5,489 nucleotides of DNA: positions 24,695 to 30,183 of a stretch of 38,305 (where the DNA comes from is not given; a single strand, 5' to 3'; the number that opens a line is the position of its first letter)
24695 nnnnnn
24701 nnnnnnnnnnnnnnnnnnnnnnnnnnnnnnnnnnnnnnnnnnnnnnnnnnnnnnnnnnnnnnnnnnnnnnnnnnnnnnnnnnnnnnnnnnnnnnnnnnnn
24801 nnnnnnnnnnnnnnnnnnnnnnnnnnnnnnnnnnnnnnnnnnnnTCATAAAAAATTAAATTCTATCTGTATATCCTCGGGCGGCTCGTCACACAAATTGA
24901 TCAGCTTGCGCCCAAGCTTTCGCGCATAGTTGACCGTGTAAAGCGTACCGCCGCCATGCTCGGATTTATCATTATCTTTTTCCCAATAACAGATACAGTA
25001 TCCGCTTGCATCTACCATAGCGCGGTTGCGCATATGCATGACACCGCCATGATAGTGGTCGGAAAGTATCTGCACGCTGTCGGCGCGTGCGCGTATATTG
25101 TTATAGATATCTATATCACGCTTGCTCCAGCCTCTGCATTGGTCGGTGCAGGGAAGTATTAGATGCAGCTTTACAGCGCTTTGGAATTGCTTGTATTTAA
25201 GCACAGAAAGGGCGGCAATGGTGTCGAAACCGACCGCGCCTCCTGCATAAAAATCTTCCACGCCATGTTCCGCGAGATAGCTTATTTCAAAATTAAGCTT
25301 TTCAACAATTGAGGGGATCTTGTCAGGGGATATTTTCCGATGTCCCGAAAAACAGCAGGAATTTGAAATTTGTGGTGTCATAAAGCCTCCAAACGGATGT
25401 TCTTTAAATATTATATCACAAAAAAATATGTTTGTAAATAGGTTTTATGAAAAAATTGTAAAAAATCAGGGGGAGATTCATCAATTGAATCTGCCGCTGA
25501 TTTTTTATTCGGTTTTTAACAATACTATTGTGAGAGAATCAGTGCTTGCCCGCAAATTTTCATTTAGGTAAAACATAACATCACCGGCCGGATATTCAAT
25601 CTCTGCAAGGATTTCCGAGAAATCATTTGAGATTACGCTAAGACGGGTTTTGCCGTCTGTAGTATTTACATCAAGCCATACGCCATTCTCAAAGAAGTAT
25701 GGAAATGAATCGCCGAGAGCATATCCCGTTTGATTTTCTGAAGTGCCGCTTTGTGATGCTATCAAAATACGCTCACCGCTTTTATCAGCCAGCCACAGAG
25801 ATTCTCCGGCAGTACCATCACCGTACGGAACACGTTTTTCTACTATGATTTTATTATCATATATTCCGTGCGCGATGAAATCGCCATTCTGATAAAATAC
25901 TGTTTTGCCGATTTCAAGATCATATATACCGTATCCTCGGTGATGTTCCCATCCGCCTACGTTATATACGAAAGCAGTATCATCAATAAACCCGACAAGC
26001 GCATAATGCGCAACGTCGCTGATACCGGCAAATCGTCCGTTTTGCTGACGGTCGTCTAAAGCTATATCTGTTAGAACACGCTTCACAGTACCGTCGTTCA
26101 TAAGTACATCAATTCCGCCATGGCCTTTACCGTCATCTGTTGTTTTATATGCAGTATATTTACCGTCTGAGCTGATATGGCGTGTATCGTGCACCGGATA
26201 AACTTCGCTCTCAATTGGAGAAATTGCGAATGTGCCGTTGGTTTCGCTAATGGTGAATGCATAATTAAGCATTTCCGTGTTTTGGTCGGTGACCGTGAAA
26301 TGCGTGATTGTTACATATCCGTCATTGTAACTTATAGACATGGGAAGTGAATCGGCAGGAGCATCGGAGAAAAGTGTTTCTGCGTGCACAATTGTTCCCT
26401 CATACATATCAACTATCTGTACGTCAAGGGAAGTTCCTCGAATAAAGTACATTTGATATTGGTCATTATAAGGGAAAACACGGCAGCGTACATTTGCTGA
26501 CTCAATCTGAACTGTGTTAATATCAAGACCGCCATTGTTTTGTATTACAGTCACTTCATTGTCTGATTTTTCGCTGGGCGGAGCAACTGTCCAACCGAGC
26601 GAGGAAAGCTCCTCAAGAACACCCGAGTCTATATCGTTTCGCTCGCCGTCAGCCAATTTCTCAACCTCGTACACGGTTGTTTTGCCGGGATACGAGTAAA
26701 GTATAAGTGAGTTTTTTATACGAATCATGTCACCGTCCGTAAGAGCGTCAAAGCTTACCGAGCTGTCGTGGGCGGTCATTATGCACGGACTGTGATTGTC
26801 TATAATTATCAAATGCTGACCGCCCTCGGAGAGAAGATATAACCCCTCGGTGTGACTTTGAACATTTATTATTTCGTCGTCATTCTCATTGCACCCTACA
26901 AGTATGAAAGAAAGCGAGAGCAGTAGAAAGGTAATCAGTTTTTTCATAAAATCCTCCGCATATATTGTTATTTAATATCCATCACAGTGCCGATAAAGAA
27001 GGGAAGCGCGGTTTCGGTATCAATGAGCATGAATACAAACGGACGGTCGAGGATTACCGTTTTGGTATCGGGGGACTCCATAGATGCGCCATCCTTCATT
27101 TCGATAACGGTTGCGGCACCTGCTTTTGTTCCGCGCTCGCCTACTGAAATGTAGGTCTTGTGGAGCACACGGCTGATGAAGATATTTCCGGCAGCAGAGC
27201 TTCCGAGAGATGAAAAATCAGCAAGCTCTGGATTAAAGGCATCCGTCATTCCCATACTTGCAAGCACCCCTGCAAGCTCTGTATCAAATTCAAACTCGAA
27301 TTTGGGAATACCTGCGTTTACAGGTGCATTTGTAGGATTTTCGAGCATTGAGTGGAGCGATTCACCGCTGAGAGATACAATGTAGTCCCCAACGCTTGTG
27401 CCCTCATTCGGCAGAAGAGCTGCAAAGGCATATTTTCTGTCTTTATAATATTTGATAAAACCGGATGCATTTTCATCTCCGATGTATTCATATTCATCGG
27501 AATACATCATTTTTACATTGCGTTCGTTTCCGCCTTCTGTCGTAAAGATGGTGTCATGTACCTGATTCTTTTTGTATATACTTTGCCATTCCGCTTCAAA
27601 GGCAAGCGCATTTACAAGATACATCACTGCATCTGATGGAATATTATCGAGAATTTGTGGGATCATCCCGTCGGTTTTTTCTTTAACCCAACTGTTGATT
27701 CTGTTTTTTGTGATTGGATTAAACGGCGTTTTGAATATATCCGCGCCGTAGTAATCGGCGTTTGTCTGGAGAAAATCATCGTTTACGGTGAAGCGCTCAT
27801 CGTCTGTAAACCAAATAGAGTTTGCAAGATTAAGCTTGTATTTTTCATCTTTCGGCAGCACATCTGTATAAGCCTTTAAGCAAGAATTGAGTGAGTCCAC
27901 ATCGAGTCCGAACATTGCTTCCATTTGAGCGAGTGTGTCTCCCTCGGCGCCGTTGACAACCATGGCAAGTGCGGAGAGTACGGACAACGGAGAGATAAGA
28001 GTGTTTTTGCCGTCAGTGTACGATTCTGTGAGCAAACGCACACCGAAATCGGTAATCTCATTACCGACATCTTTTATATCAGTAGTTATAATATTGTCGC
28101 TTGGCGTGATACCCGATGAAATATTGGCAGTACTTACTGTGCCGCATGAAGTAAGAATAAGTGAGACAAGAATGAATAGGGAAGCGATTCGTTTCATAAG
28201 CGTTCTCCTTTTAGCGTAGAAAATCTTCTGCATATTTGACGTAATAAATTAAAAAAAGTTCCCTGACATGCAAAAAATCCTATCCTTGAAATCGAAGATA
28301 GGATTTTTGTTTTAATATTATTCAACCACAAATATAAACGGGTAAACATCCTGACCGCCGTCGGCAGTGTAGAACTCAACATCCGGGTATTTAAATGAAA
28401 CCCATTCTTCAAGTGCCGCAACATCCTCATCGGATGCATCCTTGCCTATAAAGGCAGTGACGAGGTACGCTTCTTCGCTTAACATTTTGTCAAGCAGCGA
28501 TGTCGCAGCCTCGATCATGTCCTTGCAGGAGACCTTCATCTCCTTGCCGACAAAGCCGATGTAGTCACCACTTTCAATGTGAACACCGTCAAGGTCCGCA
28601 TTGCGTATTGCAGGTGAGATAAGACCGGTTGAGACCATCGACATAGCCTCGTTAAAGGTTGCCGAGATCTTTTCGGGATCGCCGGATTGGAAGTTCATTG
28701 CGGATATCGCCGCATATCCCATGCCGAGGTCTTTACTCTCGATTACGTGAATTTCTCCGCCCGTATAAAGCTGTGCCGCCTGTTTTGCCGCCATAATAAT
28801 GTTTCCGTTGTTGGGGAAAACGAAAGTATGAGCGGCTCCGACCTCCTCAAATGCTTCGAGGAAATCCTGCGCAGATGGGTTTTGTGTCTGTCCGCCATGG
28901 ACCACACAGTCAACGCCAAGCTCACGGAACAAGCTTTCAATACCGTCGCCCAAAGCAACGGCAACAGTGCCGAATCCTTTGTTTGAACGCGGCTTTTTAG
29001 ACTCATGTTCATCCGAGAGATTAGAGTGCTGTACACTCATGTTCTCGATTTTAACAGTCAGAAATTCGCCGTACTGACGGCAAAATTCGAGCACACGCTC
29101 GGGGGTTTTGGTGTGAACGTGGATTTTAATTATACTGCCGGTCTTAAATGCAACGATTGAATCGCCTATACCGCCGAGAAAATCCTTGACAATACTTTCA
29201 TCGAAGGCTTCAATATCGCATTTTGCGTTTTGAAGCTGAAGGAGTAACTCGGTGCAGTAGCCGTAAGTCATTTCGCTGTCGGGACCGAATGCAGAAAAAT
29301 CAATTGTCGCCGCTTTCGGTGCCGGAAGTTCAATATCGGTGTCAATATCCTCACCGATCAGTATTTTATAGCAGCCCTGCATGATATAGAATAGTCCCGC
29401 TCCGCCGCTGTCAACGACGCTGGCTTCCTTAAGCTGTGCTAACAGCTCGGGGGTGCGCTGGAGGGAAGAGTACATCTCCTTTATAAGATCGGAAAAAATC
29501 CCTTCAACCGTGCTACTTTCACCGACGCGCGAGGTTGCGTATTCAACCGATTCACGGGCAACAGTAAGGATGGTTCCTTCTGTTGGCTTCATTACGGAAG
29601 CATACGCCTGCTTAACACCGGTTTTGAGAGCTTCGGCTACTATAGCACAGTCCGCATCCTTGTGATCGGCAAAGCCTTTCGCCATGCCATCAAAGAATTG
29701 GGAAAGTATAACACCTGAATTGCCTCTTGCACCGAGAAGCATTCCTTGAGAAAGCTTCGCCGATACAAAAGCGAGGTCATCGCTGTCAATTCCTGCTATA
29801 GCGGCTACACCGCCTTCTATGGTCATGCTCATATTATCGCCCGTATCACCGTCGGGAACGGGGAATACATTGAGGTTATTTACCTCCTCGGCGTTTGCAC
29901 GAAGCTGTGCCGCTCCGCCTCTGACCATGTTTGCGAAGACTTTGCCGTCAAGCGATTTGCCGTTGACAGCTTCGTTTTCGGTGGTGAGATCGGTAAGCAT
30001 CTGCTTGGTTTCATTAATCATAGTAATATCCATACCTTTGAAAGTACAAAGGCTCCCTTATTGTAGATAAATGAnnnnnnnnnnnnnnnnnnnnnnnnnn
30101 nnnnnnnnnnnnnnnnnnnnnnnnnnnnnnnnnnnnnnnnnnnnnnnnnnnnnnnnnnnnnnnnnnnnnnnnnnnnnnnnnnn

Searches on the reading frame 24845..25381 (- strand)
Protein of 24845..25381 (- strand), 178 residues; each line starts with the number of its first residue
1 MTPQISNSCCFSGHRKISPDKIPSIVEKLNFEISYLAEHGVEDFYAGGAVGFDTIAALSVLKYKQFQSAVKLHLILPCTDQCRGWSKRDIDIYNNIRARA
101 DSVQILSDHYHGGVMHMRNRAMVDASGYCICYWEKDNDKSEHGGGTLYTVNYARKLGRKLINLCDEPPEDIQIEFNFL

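Call 43: search_protein_families(library=pfam, proteins=[window:24845-25381:-])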
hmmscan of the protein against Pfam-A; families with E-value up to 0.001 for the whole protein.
window:24845-25381:- (178 aa): 1 family
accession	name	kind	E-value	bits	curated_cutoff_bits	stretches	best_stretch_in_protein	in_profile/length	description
PF06908.16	YpsA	-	2.1e-13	51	27.7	1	20-142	19-143/168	YspA SLOG family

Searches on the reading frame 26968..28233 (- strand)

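Call 43: search_protein_families(library=pfam, proteins=[window:26968-28233:-])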
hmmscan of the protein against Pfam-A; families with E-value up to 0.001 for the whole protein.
window:26968-28233:- (421 aa): 1 family
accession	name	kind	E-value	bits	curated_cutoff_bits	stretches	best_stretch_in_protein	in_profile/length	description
PF00079.25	Serpin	-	2.5e-85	287.4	27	1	60-419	3-369/370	Serpin (serine protease inhibitor)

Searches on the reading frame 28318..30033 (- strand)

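Call 43: search_protein_families(library=pfam, proteins=[window:28318-30033:-])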
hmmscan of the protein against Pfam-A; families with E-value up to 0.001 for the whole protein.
window:28318-30033:- (571 aa): 3 families
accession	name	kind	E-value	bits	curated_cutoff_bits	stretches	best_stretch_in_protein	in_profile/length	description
PF13684.11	FakA-like_C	-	6.8e-66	222.2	23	1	355-571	1-216/216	Fatty acid kinase subunit A-like, C-terminal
PF02734.22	Dak2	-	8.3e-38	130.4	27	1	58-222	1-173/174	DAK2 domain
PF21645.3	FakA-like_M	-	1.3e-23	83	24.9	1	256-338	1-79/80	Fatty acid kinase subunit A-like, middle domain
